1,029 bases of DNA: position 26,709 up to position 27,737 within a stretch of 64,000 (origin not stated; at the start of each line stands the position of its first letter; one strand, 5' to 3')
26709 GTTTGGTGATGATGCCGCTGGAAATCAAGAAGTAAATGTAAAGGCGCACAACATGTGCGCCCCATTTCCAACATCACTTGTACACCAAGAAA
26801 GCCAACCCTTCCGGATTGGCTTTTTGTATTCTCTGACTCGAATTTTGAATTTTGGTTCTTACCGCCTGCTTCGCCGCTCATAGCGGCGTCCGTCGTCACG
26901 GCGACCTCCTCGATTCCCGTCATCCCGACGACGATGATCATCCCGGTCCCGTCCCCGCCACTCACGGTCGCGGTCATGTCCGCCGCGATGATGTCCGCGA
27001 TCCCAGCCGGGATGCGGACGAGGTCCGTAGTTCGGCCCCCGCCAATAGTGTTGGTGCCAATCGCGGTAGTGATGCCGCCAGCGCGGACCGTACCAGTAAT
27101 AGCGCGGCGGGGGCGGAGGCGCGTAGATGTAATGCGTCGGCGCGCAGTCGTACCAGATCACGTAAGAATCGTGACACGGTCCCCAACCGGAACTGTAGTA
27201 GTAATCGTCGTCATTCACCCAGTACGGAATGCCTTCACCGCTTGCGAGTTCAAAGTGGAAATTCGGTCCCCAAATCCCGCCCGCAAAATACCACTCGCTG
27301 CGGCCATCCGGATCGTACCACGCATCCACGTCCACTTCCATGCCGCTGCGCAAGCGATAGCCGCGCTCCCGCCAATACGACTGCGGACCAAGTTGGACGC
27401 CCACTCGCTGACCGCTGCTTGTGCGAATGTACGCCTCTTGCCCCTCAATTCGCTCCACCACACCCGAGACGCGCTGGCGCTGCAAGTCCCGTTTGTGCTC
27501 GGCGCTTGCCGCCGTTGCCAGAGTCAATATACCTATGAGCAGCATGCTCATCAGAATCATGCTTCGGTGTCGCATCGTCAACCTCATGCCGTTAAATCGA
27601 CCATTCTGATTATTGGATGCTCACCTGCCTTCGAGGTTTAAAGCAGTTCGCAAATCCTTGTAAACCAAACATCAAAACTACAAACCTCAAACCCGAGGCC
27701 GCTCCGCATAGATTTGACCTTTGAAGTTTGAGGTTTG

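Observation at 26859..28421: Two paralogous secreted proteins with extreme Trp/Tyr/Pro and Arg/Asp/His low-complexity tails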

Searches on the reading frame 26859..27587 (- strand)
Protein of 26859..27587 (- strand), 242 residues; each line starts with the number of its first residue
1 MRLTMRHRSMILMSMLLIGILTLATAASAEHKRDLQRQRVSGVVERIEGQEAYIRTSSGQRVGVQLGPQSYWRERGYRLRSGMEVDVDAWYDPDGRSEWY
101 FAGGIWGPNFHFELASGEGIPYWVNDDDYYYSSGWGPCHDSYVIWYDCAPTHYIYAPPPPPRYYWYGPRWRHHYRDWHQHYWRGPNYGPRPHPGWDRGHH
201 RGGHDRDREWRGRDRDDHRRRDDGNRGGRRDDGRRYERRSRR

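Call 4: search_protein_families(library=pfam, proteins=[window:26859-27587:-], max_evalue=1)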
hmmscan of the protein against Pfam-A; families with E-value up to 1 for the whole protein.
window:26859-27587:- (242 aa): 0 families
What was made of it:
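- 27501..27575 (-): RH1 Sec-type signal peptide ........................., with predicted cleavage after ASA. No lipobox, no twin-arginine motif, no T9SS C-terminal domain (call 4).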

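Call 5: search_protein_families(library=ncbifam, proteins=[window:26859-27587:-], max_evalue=1)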
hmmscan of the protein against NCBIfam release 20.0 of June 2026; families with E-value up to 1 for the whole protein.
window:26859-27587:- (242 aa): 1 family
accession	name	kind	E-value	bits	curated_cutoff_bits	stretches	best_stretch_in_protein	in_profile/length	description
NF040942.2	hypo_ExtJ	equivalog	0.17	12.3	52.5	1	10-67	4-53/77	selenite/tellurite reduction operon protein ExtJ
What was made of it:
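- On ExtJ (NF040942): RH1 scores 12.3 bits, E=0.17 (call 5).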

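Call 8: find_homologous_proteins(query=window:26859-27575:-, max_evalue=0.001)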
Query window:26859-27575:- (238 aa): 11 proteins with E <= 0.001 among 1440 candidates.
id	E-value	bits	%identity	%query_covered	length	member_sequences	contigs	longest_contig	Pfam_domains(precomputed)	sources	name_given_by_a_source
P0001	3.5e-154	530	100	92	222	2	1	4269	-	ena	-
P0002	4.3e-107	376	75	89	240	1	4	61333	-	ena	-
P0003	1.7e-89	318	67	89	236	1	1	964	-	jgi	jgi:hypothetical protein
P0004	5.4e-71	257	57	90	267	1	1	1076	-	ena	-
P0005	5.5e-68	247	58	84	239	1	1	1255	-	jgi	jgi:hypothetical protein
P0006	2.0e-66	242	62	62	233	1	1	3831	-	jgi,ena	-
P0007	5.5e-66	241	62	71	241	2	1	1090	-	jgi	-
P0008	1.1e-64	237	59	75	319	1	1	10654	-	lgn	-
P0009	2.6e-64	235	52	97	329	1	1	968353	-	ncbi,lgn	-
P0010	4.0e-59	218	51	100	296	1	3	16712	-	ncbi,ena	-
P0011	5.1e-32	129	44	66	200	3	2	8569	PF26390.1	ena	-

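Call 10: find_encoding_contigs(protein=P0009, flank=10000, max_places=3)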
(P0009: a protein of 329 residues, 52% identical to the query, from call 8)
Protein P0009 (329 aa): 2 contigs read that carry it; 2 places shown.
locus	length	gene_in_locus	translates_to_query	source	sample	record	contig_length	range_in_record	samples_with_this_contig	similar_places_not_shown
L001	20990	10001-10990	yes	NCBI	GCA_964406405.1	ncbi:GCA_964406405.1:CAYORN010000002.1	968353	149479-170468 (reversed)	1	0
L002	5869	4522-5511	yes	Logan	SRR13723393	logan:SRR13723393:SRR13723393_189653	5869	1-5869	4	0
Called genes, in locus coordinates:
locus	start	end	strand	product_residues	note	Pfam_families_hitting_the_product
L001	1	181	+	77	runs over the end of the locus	-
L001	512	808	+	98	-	PF00076:RRM_1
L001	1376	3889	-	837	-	PF01555:N6_N4_Mtase, PF02086:MethyltransfD12 (faint), PF03602:Cons_hypoth95 (faint), PF27126:NmeDI_C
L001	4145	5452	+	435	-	PF02812:ELFV_dehydrog_N, PF00208:ELFV_dehydrog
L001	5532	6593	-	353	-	PF04151:PPC (faint)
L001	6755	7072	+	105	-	PF12797:Fer4_2 (faint), PF13237:Fer4_10 (faint), PF14697:Fer4_21 (faint), PF12838:Fer4_7 (weak), PF13183:Fer4_8 (faint), PF13187:Fer4_9 (weak), PF00037:Fer4, PF12837:Fer4_6 (weak), +1 more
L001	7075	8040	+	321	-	PF00248:Aldo_ket_red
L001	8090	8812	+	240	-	PF00561:Abhydrolase_1, PF12146:Hydrolase_4, PF12697:Abhydrolase_6, PF00756:Esterase (weak)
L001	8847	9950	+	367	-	PF09699:Paired_CXXCH_1 (faint), PF14537:Cytochrom_c3_2 (faint)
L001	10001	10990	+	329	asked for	-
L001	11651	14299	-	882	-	-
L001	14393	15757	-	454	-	PF06245:DUF1015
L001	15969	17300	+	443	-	PF14841:FliG_M (faint), PF03448:MgtE_N, PF00571:CBS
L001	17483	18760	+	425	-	PF00270:DEAD, PF04851:ResIII, PF00271:Helicase_C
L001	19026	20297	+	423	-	PF01566:Nramp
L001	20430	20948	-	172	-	-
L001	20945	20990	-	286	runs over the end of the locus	PF00892:EamA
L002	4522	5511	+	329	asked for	-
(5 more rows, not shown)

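Call 11: find_encoding_contigs(protein=P0002, flank=10000, max_places=4)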
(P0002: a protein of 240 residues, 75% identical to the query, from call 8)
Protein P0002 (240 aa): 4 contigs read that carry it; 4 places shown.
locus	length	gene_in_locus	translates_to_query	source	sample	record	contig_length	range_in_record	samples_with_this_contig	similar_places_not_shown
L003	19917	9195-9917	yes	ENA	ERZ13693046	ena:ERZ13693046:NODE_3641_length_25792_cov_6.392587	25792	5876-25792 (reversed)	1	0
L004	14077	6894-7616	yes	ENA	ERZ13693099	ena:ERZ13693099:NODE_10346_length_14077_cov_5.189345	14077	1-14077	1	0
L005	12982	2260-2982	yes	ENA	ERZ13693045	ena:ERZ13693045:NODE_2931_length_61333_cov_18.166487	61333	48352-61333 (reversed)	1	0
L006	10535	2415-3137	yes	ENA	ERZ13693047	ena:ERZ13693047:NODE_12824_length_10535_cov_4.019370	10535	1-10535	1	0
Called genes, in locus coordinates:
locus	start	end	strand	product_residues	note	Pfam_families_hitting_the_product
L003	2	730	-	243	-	?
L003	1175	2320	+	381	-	PF07676:PD40 (faint)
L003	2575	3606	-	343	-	-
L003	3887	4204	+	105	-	PF13237:Fer4_10 (faint), PF14697:Fer4_21 (faint), PF12838:Fer4_7, PF13187:Fer4_9 (weak), PF13484:Fer4_16 (faint), PF00037:Fer4, PF12837:Fer4_6 (weak)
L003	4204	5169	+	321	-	PF00248:Aldo_ket_red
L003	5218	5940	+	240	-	PF00561:Abhydrolase_1, PF12146:Hydrolase_4, PF12697:Abhydrolase_6, PF00326:Peptidase_S9 (weak)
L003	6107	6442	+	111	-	-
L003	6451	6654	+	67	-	-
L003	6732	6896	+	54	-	-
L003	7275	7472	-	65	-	-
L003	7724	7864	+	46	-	-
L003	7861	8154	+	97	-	-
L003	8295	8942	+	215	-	PF26390:MamS_MamX (weak)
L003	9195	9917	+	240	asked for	-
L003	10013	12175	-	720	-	PF09826:Beta_propel (faint), PF08309:LVIVD, PF18962:Por_Secre_tail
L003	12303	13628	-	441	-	PF06245:DUF1015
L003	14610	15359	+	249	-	PF14841:FliG_M (faint), PF03448:MgtE_N, PF00571:CBS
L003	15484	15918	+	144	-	-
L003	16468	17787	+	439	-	PF00270:DEAD, PF04851:ResIII, PF00271:Helicase_C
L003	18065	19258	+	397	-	PF01566:Nramp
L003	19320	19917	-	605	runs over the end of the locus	PF00989:PAS (weak), PF08448:PAS_4, PF13188:PAS_8, PF13426:PAS_9, PF08447:PAS_3 (faint), PF00512:HisKA, PF02518:HATPase_c, PF00072:Response_reg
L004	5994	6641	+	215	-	PF26390:MamS_MamX (weak)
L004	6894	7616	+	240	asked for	-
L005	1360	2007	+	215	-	PF26390:MamS_MamX (weak)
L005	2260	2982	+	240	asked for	-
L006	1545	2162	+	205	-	PF26390:MamS_MamX (weak)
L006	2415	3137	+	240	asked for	-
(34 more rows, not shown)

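Call 22: find_related_loci(query=A1, collection=genome_contigs, flank=10000)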
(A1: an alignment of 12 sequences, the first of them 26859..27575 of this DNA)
Query A1 (238 aa) in genome_contigs; peptide patterns used: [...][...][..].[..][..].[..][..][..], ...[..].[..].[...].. (x = any residue, [..] = any of these).
40 stretches matched a pattern; 1 encode a relative of the query (tblastn E <= 1e-3); 1 distinct loci.
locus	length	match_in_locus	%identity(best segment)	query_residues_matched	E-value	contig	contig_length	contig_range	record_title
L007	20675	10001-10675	55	1-229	1e-69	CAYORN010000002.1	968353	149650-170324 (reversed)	MAG TPA_asm: uncultured Alphaproteobacteria bacterium isolate SRP302447_co2_208 genome assembly, contig: NODE_10_length_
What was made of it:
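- Tried and rejected: Genome-collection scan found only the MAG already known, which is titled 'uncultured Alphaproteobacteria' (call 22).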

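Call 35: predict_structure(alignment_id=A4)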
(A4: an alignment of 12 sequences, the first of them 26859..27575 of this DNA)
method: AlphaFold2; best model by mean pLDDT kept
length: 238 residues; sequences in the alignment: 12
mean_pLDDT: 57.7   pTM: 0.50
mean pLDDT of the five models: 57.7, 53.5, 49.7, 47.1, 46.5
residues with pLDDT >= 90: 34; 70-90: 46; 50-70: 49; < 50: 109
segments of 3 or more residues with pLDDT < 50: 17-28, 128-130, 144-231, 233-237
pLDDT, mean of each block of 10 residues (from residue 1): 55 50 44 91 87 93 71 80 88 82 86 76 51 64 42 32 34 36 32 30 36 39 38 46
secondary structure, 60 per line:
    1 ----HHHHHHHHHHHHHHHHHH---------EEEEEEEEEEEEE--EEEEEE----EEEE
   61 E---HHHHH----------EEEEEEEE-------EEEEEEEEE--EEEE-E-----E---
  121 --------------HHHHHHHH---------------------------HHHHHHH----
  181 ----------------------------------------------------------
elements in order: H5-22 E32-44 E47-52 E57-61 H65-69 E80-87 E95-103 E106-109 H135-142 H170-176
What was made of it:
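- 27501..27575 (-): Modelled as a helix at low confidence (call 35).
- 26862..27005 (-): RH1 disordered Arg/Asp/His/Gly tail (residues 191-238), ending in the basic cluster RRSRR. pLDDT below 50 (call 35).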

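Call 39: fold_search(model_id=the predicted structure, library=pdb)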
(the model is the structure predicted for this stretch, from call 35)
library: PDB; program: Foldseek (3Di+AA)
matches with E <= 10: 1184; with E <= 0.001: 1
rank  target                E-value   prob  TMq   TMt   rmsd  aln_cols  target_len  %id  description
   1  4gop_A                4.2e-04  1.00  0.25  0.52   2.5        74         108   22  Structure and Conformational Change of a Replication Protein A Heterotrimer Bound to ssDNA (released 2012-11-28)
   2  6xas_A                1.9e-03  1.00  0.21  0.14   8.2       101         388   15  CryoEM Structure of E. coli Rho-dependent Transcription Pre-termination Complex (released 2020-12-16)
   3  2l15_MODEL_1_A        2.3e-03  1.00  0.23  0.65   3.6        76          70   20  Solution Structure of Cold Shock Protein CspA Using Combined NMR and CS-Rosetta method (released 2010-09-15)
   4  3k0x                  3.3e-03  1.00  0.24  0.54   4.2        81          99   11  Crystal structure of telomere capping protein Ten1 from Saccharomyces pombe (released 2009-10-27)
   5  1a8v_B                3.3e-03  1.00  0.21  0.38   3.5        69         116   16  STRUCTURE OF THE RNA-BINDING DOMAIN OF THE RHO TRANSCRIPTION TERMINATOR (released 1999-05-04)
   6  4day_B                3.7e-03  1.00  0.24  0.47   4.5        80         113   22  Crystal structure of the RMI core complex with MM2 peptide from FANCM (released 2012-03-14)
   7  4ql5_A                3.7e-03  1.00  0.22  0.63   4.2        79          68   13  Crystal structure of translation initiation factor IF-1 from Streptococcus pneumoniae TIGR4 (released 2014-07-02)
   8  2n3s_MODEL_1_A        4.5e-03  1.00  0.22  0.60   3.3        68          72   15  NMR Assignments and structure of Translation initiation factor IF-1 from Burkholderia thailandensis E264. (released 2015-06-24)
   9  3i4o_B                4.5e-03  1.00  0.20  0.55   3.5        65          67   18  Crystal Structure of Translation Initiation Factor 1 from Mycobacterium tuberculosis (released 2010-02-23)
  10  9dhk_K                4.8e-03  1.00  0.24  0.39   3.7        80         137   24  RMI1-RMI2 bound to cyclic peptide L3 (released 2025-07-02)
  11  5ms0_M                4.8e-03  1.00  0.21  0.12  10.3        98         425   13  pseudo-atomic model of the RNA polymerase lambda-based antitermination complex solved by cryo-EM (released 2017-05-03)
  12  1ty0_C                5.1e-03  1.00  0.25  0.29   3.8        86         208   12  Crystal structure of the streptococcal pyrogenic exotoxin J (SPE-J) (released 2004-08-03)
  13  6cqm_B                5.4e-03  1.00  0.26  0.62   5.2        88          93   14  Crystal Structure of mitochondrial single-stranded DNA binding proteins from S. cerevisiae, Rim1 (Form2) (released 2018-05-30)
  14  6t8h_A                5.8e-03  1.00  0.23  0.14   4.1        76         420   17  Cryo-EM structure of the DNA-bound PolD-PCNA processive complex from P. abyssi (released 2020-03-04)
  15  5lm9                  5.8e-03  1.00  0.20  0.15   8.5        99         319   13  Structure of E. coli NusA (released 2017-04-05)
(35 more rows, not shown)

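Call 47: find_related_loci(query=A6, collection=metagenome_contigs, flank=8000)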
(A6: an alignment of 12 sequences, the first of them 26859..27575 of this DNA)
Query A6 (238 aa) in metagenome_contigs; peptide patterns used: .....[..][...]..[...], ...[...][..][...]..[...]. (x = any residue, [..] = any of these).
52 stretches matched a pattern; 4 encode a relative of the query (tblastn E <= 1e-3); 4 distinct loci.
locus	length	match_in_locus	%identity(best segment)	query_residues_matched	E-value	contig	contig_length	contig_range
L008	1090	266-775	62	1-170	3e-60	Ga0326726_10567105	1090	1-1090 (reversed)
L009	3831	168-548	64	19-147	8e-53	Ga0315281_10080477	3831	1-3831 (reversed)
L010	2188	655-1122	49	1-152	4e-48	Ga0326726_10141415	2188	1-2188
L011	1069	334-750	41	23-168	3e-32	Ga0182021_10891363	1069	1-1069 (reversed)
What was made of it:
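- Tried and rejected: Metagenome scan gave four short contigs with no context (call 47).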

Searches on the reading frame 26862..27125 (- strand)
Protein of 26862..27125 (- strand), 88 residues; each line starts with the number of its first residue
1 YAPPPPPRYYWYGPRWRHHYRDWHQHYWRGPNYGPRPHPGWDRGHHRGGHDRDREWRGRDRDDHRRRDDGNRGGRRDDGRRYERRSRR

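Call 97: find_homologous_proteins(query=window:26862-27125:-, max_evalue=10)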
Query seq(88 aa): 101 candidates shared short words with the query, none scored E <= 10.
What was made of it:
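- Tried and rejected: The RH1 tail alone also returned nothing (call 97).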
